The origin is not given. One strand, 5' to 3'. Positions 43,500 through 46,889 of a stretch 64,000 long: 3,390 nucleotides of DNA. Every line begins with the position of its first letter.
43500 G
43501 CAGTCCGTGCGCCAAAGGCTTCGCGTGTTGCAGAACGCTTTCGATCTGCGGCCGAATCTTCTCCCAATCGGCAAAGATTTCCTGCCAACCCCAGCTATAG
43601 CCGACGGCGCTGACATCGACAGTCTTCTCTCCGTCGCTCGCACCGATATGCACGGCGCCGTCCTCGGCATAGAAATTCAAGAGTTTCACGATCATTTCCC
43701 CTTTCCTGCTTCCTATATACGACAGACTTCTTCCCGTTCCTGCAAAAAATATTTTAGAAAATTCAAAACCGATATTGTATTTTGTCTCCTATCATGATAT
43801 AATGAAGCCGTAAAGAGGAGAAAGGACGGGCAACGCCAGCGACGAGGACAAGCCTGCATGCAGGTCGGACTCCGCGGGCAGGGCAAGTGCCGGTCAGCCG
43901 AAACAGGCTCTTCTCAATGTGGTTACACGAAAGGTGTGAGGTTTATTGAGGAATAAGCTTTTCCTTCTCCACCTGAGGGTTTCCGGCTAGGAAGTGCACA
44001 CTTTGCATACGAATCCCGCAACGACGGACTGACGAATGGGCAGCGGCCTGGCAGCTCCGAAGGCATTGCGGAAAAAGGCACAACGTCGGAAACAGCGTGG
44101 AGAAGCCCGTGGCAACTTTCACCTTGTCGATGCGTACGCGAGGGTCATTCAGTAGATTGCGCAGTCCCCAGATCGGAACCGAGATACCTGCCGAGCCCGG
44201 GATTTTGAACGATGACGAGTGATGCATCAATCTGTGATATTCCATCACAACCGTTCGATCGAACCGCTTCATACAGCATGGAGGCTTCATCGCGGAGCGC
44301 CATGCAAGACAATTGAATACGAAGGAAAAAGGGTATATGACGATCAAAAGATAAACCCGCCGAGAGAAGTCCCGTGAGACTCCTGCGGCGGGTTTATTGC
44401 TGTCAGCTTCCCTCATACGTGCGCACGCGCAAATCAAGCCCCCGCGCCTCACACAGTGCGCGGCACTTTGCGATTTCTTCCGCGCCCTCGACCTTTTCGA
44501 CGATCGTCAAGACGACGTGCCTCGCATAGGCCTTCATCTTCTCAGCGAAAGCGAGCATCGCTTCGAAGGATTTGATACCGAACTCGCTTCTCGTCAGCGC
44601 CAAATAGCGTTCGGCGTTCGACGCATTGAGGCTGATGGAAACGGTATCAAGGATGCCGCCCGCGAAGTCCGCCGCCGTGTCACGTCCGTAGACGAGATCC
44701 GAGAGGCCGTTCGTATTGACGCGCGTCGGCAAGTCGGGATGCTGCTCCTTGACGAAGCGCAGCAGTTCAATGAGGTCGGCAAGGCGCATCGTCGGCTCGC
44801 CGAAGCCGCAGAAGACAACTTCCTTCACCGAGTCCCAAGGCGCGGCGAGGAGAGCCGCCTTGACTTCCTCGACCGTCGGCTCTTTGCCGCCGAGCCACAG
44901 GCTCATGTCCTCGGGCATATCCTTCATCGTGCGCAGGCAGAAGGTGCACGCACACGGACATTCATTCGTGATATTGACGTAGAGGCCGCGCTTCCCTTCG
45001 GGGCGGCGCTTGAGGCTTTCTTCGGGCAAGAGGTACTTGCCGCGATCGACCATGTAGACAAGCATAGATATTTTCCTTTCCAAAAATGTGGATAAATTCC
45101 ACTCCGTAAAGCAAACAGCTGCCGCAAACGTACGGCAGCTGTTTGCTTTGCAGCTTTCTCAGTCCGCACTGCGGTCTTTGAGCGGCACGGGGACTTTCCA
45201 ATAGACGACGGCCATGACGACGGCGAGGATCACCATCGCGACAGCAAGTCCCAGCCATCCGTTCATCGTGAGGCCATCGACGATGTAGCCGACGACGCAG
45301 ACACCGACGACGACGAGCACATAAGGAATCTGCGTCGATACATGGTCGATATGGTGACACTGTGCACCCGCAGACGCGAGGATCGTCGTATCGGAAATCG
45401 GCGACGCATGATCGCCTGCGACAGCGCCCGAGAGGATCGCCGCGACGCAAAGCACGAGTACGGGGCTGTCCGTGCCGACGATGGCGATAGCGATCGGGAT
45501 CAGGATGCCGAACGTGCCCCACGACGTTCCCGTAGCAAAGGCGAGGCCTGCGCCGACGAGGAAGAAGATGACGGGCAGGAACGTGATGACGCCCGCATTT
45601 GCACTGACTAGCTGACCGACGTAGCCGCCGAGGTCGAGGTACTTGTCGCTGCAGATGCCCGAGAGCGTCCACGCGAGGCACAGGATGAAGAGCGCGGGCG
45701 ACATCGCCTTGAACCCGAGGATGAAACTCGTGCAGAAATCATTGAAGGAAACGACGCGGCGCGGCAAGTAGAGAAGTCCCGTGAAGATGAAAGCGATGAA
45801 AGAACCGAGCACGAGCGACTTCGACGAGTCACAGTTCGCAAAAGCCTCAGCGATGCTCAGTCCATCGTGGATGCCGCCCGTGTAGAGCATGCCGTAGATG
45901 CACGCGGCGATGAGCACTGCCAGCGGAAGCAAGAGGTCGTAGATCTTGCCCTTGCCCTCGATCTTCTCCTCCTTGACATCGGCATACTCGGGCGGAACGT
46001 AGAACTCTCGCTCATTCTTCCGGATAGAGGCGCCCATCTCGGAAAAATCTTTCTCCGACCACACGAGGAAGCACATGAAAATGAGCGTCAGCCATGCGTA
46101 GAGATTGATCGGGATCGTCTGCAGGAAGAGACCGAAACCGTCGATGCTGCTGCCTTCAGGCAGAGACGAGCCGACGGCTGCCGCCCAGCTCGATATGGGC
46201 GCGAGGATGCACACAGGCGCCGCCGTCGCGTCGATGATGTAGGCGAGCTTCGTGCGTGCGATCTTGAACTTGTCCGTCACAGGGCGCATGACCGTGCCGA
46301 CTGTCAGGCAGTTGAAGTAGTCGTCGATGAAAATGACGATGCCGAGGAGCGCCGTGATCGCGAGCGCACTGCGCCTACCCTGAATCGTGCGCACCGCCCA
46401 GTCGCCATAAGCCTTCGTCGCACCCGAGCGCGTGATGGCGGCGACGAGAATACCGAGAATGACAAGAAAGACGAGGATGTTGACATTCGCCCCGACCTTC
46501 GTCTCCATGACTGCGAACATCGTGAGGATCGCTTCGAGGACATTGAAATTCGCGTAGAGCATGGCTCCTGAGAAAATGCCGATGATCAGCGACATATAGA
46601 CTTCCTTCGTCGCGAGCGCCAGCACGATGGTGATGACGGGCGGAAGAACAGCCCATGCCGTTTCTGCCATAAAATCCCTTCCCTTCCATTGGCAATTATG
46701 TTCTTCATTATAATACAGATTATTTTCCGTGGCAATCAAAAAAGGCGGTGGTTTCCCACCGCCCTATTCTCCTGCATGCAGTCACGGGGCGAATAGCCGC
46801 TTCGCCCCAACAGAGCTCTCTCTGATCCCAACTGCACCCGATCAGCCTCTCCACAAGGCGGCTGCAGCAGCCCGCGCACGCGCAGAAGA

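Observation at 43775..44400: Promoter-driven, ORF-free, highly structured 590-nt region: candidate large non-coding RNA of unknown class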

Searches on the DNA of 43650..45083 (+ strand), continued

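Call 72: search_with_rna_model(model_id=R1, sources=[window, L001, L002, L003, L004, L005, L006, L007, L008, L009, L010, L011, L012, L013, L014, L015, L016, L017, L018, L019, L020, L021, L022, L023, L024, L025, L026, L027, L028, L029, L030, L031, L032, L033, L034, L035, L036, L037, L038, L039, L040, L041, L042, L043, L044, L045, L046, L047, L048, L049, L050, L051, L052, L053, L054, L055, L056, L057, L058, L059, L060, L061, L062, L063, L064, L065, L066, L067, L068, L069, L070, L071, L072, L073, L074, L075, L076, L077, L078, L079, L080], max_evalue=1, make_alignment=true)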
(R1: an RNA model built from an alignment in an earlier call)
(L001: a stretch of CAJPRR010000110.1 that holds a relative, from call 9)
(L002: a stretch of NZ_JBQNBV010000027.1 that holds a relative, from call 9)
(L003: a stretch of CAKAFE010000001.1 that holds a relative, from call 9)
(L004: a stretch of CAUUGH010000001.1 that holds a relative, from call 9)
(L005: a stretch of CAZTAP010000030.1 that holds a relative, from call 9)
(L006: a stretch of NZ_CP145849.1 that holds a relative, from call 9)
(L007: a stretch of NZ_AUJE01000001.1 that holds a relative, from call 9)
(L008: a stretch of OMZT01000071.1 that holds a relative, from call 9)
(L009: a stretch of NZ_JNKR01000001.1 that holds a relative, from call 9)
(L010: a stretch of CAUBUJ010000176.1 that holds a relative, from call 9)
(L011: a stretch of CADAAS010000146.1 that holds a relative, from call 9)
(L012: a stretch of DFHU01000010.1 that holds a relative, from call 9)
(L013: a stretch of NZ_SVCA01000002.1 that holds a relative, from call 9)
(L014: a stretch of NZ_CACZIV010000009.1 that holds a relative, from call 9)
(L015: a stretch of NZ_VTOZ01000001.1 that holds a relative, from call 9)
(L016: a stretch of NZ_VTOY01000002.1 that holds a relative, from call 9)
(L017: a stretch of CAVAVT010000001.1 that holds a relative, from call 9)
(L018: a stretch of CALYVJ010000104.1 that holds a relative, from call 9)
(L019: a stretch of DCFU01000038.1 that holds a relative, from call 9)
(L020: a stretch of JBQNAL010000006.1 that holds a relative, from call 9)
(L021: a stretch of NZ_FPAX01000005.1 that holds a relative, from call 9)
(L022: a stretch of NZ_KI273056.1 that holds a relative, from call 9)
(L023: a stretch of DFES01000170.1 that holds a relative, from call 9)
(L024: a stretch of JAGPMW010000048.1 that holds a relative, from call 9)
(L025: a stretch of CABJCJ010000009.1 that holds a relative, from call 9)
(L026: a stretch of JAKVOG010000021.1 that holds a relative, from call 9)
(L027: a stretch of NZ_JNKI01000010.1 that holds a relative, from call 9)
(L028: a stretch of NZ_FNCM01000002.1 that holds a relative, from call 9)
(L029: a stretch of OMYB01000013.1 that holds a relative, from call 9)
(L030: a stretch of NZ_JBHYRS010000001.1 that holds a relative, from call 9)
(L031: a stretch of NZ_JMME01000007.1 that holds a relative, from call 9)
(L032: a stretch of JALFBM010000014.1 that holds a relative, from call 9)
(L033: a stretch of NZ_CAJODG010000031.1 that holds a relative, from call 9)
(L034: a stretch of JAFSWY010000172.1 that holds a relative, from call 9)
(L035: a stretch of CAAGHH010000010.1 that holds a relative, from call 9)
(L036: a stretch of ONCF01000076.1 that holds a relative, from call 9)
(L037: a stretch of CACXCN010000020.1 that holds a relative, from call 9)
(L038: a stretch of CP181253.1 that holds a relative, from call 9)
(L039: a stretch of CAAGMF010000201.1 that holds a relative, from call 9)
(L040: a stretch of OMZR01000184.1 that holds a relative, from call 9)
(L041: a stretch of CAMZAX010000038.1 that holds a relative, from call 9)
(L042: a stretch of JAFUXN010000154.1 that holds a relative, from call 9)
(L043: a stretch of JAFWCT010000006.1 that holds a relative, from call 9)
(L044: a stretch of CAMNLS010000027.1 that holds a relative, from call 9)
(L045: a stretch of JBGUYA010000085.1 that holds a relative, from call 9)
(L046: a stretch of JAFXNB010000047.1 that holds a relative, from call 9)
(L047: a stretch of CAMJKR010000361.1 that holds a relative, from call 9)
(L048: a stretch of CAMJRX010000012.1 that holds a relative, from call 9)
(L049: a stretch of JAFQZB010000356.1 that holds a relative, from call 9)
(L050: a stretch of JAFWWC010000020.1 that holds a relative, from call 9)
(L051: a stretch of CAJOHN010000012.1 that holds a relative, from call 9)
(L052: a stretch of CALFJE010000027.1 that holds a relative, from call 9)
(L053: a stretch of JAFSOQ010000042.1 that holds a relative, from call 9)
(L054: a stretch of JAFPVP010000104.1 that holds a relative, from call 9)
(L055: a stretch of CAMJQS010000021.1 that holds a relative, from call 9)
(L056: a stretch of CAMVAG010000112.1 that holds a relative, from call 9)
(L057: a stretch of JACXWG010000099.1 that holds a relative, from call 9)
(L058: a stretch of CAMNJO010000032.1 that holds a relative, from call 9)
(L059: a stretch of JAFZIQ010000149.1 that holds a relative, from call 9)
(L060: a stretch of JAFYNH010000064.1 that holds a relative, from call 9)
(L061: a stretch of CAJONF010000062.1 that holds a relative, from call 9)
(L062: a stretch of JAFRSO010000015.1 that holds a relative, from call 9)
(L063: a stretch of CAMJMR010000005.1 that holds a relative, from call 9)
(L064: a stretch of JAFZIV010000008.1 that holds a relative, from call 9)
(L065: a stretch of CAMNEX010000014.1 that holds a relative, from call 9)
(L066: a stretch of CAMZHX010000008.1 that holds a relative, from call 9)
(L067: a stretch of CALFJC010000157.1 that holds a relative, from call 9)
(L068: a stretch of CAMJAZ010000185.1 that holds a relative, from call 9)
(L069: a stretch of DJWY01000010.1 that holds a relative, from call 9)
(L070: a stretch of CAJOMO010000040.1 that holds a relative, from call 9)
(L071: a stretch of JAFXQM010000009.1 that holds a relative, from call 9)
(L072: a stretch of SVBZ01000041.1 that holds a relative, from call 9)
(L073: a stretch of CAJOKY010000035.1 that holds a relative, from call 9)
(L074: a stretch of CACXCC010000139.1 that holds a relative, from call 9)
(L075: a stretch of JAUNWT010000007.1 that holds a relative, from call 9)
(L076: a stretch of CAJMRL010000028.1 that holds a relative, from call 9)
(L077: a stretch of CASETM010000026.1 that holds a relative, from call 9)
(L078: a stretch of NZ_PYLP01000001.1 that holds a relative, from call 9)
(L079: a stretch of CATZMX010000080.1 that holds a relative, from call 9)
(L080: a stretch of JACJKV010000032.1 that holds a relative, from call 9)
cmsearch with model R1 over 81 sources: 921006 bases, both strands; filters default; matches with E-value up to 1: 32.
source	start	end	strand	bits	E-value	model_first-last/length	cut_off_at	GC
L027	6962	7090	-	133.6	2.4e-30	1-129/129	no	0.5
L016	6962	7090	-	131.9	6.6e-30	1-129/129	no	0.53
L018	2405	2533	-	131.6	7.5e-30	1-129/129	no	0.53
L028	6965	7093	-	128.7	4.1e-29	1-129/129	no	0.53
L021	6973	7101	-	128.5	4.7e-29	1-129/129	no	0.54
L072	6974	7102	-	126.1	1.8e-28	1-129/129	no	0.53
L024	1804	1932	-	125.5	2.6e-28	1-129/129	no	0.53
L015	6970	7098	-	125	3.4e-28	1-129/129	no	0.56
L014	7863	7989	-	124.1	5.7e-28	1-129/129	no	0.46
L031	7800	7926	-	123.8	7e-28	1-129/129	no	0.45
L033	7800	7926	-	122.1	1.8e-27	1-129/129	no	0.44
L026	7025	7153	-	120.2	5.6e-27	1-129/129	no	0.51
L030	7040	7167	-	119.8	7.1e-27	1-129/129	no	0.55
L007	7866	7993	-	118.9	1.1e-26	1-129/129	no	0.47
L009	7019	7146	-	117.9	2.1e-26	1-129/129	no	0.55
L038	7061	7188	-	117.7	2.3e-26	1-129/129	no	0.56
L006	7026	7153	-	117.6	2.4e-26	1-129/129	no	0.55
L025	6995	7123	-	112.1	5.8e-25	1-129/129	no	0.57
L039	5055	5185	-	97.8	2.2e-21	1-129/129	no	0.48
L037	4967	5097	-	96.9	3.8e-21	1-129/129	no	0.49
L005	3538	3662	-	89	3.5e-19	1-129/129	no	0.46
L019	7050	7172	-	87.6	7.7e-19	1-129/129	no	0.47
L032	6892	7027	-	72.5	4.8e-15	1-129/129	no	0.57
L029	6830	6953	-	65.4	2.8e-13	1-129/129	no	0.53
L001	5355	5469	-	61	3.6e-12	1-129/129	no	0.6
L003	7330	7443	-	60.8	4.1e-12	1-129/129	no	0.6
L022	7026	7149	-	56.7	4.3e-11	1-129/129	no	0.6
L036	4944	5076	-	53.1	3.5e-10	1-129/129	no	0.5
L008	7077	7199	-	50.3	1.7e-09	1-129/129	no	0.46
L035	6753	6887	-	49.1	3.5e-09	1-129/129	no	0.37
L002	6231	6328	-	45.6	2.5e-08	1-129/129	no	0.54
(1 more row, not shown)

Alignment A6: 32 matches aligned to the model, 208 columns, each read 5' to 3' on its own strand. Consensus structure (alignment columns), stored with it:
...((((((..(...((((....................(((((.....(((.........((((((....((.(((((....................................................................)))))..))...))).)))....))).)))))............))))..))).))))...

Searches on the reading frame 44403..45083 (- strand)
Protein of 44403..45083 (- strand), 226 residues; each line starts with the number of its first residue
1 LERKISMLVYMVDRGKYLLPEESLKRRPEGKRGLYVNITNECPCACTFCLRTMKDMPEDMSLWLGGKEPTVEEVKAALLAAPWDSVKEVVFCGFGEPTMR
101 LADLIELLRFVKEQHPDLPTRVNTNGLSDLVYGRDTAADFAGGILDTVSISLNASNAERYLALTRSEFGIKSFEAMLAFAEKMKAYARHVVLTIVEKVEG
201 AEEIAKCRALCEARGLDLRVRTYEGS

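Call 9: find_related_loci(query=window:44403-45083:-, collection=genome_contigs, flank=6000)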
Query window:44403-45083:- (226 aa) in genome_contigs; peptide patterns used: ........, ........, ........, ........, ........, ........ (x = any residue, [..] = any of these).
556 stretches matched a pattern; 322 encode a relative of the query (tblastn E <= 1e-3); the best 80 are kept; 80 distinct loci.
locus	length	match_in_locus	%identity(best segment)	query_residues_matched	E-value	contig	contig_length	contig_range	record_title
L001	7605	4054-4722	96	4-226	1e-144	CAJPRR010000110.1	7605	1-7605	MAG: uncultured Selenomonas sp. isolate SRR9217449-mag-bin.3 genome assembly, contig: SRR9217449-mag-bin.3_1376, whole g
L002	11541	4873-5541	93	4-226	2e-140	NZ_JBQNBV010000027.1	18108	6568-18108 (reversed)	MAG: Selenomonas sp. isolate A39_bin.14 NODE_253_length_18108_cov_6.284883, whole genome shotgun sequence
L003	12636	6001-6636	92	15-226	3e-131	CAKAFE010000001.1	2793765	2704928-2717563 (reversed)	MAG TPA_asm: uncultured Selenomonas sp. isolate DRR214959_bin.43_metaWRAP_v1.1_MAG genome assembly, contig: BNJS01004011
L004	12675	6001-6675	82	1-225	2e-121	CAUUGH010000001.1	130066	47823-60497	MAG TPA_asm: uncultured Selenomonas sp. isolate ERR10228863_bin.103_MetaWRAP_v1.3_MAG genome assembly, contig: ERZ216595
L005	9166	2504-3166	68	5-226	2e-101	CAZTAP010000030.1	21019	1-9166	MAG TPA_asm: uncultured Selenomonadaceae bacterium isolate binchicken_co41_280 genome assembly, contig: NODE_1413_length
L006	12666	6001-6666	71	5-226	2e-100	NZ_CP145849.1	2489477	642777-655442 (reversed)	Mitsuokella multacida strain DSM 20544 chromosome, complete genome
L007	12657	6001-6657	71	7-226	5e-100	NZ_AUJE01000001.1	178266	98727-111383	Selenomonas ruminantium subsp. ruminantium ATCC 12561 G598DRAFT_scaffold00001.1_C, whole genome shotgun sequence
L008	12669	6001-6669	69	3-224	1e-99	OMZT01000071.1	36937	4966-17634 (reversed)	uncultured Veillonellaceae bacterium isolate RUG114 genome assembly, contig: k87_12849207, whole genome shotgun sequence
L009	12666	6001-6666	68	5-226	3e-98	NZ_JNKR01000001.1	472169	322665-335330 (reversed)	Mitsuokella jalaludinii DSM 13811 T518DRAFT_scaffold00001.1_C, whole genome shotgun sequence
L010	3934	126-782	68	5-224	5e-99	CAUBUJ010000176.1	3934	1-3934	MAG TPA_asm: uncultured Veillonellaceae bacterium isolate ERR10960842_bin.15_MetaWRAP_v1.3_MAG genome assembly, contig:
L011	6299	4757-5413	70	7-226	3e-98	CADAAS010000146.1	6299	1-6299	MAG: Selenomonas ruminantium isolate RUG13114 genome assembly, contig: RUG13114_asm_146, whole genome shotgun sequence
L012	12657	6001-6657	69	7-226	8e-98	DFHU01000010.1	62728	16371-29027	MAG TPA_asm: Selenomonas ruminantium isolate UBA3715 UBA3715_contig_5057, whole genome shotgun sequence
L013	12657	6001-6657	68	7-226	5e-97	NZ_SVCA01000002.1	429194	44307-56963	MAG: Selenomonas ruminantium isolate SIG242 NODE_2_length_429194_cov_1130.944258, whole genome shotgun sequence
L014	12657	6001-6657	68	7-226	7e-97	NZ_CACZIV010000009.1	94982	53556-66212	MAG: Selenomonas ruminantium isolate RUG12654, whole genome shotgun sequence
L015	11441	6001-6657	69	7-226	8e-97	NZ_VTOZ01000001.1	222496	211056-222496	Selenomonas caprae strain mPRGC8 1, whole genome shotgun sequence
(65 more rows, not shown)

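Call 30: search_protein_families(library=ncbifam, proteins=[window:44403-45083:-])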
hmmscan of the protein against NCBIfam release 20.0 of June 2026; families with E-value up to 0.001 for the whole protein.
window:44403-45083:- (226 aa): 16 families
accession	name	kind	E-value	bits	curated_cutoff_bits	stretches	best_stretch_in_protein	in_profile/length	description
TIGR04100.1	rSAM_pair_X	hypoth_equivalog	1.1e-66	224.1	262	1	32-224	8-197/197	TIGR04100 family radical SAM protein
TIGR04038.1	tatD_link_rSAM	subfamily_domain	5.7e-48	163.2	129.7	1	33-224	9-192/192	TatD family nuclease-associated radical SAM protein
TIGR04317.1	W_rSAM_matur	equivalog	5e-14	52.2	380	1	32-211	4-171/349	tungsten cofactor oxidoreductase radical SAM maturase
NF001199.0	PRK00164.2-1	equivalog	7.1e-09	35.2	231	1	33-168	13-134/308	GTP 3',8-cyclase MoaA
TIGR02668.1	moaA_archaeal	equivalog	8.7e-09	34.8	325.25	1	33-168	11-132/303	GTP 3',8-cyclase MoaA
TIGR02666.1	moaA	equivalog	1.2e-08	34.3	284.05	1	34-219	12-188/336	GTP 3',8-cyclase MoaA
NF038283.1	viperin_w_prok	equivalog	7.3e-07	28.6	180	1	38-202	8-169/281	viperin family antiviral radical SAM protein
NF045702.1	rSAM_GDGT_ether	equivalog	3.4e-06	26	450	1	36-198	90-241/486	tetraether lipid synthase Tes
TIGR03977.1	rSAM_pair_HxsC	equivalog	4.5e-06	25.8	267.9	1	37-166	30-148/292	His-Xaa-Ser system radical SAM maturase HxsC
TIGR02109.1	PQQ_syn_pqqE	equivalog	3.2e-05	23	381.35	1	34-211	9-169/358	pyrroloquinoline quinone biosynthesis protein PqqE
TIGR04311.1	rSAM_Geo_metal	subfamily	4.4e-05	22.7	400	1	34-189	5-149/423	radical SAM/SPASM family putative metalloenzyme maturase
NF045646.2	rSAM_Se_TrsS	equivalog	4.9e-05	22.1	490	1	36-179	90-222/441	radical SAM (seleno)protein TrsS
TIGR04163.1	rSAM_cobopep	equivalog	7.6e-05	21.6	375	1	31-197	63-222/428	peptide-modifying radical SAM enzyme CbpB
TIGR02495.1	NrdG2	equivalog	9.3e-05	21.8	131.15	1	40-214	24-183/193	anaerobic ribonucleoside-triphosphate reductase activating protein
TIGR02493.1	PFLA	equivalog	0.00033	20.1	231.75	1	38-209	21-181/235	pyruvate formate-lyase-activating protein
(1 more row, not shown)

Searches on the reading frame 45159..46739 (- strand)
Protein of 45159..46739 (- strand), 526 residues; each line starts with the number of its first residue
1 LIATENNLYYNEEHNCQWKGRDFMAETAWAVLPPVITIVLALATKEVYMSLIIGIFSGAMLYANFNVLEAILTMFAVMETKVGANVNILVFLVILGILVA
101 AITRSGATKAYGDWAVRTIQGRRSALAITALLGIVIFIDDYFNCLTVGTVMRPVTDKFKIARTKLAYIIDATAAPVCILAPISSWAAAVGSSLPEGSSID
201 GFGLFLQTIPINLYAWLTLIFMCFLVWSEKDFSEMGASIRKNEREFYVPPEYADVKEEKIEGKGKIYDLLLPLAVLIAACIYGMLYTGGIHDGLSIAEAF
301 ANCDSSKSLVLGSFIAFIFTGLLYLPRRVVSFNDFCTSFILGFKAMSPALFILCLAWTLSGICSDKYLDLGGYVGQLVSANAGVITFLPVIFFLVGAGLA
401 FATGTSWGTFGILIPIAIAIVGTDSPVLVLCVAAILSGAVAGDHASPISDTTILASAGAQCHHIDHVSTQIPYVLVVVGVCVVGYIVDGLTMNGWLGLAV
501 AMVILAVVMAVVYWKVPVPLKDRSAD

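Call 30: search_protein_families(library=ncbifam, proteins=[window:45159-46739:-])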
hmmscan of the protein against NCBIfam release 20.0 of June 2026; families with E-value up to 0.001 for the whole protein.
window:45159-46739:- (526 aa): 3 families
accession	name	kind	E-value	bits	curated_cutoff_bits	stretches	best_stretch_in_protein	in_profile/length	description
NF000013.1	tet_NaH_anti_35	exception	6.4e-54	183.5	750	1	177-515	2-358/369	tetracycline efflux Na+/H+ antiporter family transporter Tet(35)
NF052307.1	ArgOrthExpArcD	equivalog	6.3e-13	48.4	650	1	386-496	120-229/469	arginine/ornithine antiporter ArcD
TIGR00931.1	antiport_nhaC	equivalog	4.3e-09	35.6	370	1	314-489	35-211/454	Na+/H+ antiporter NhaC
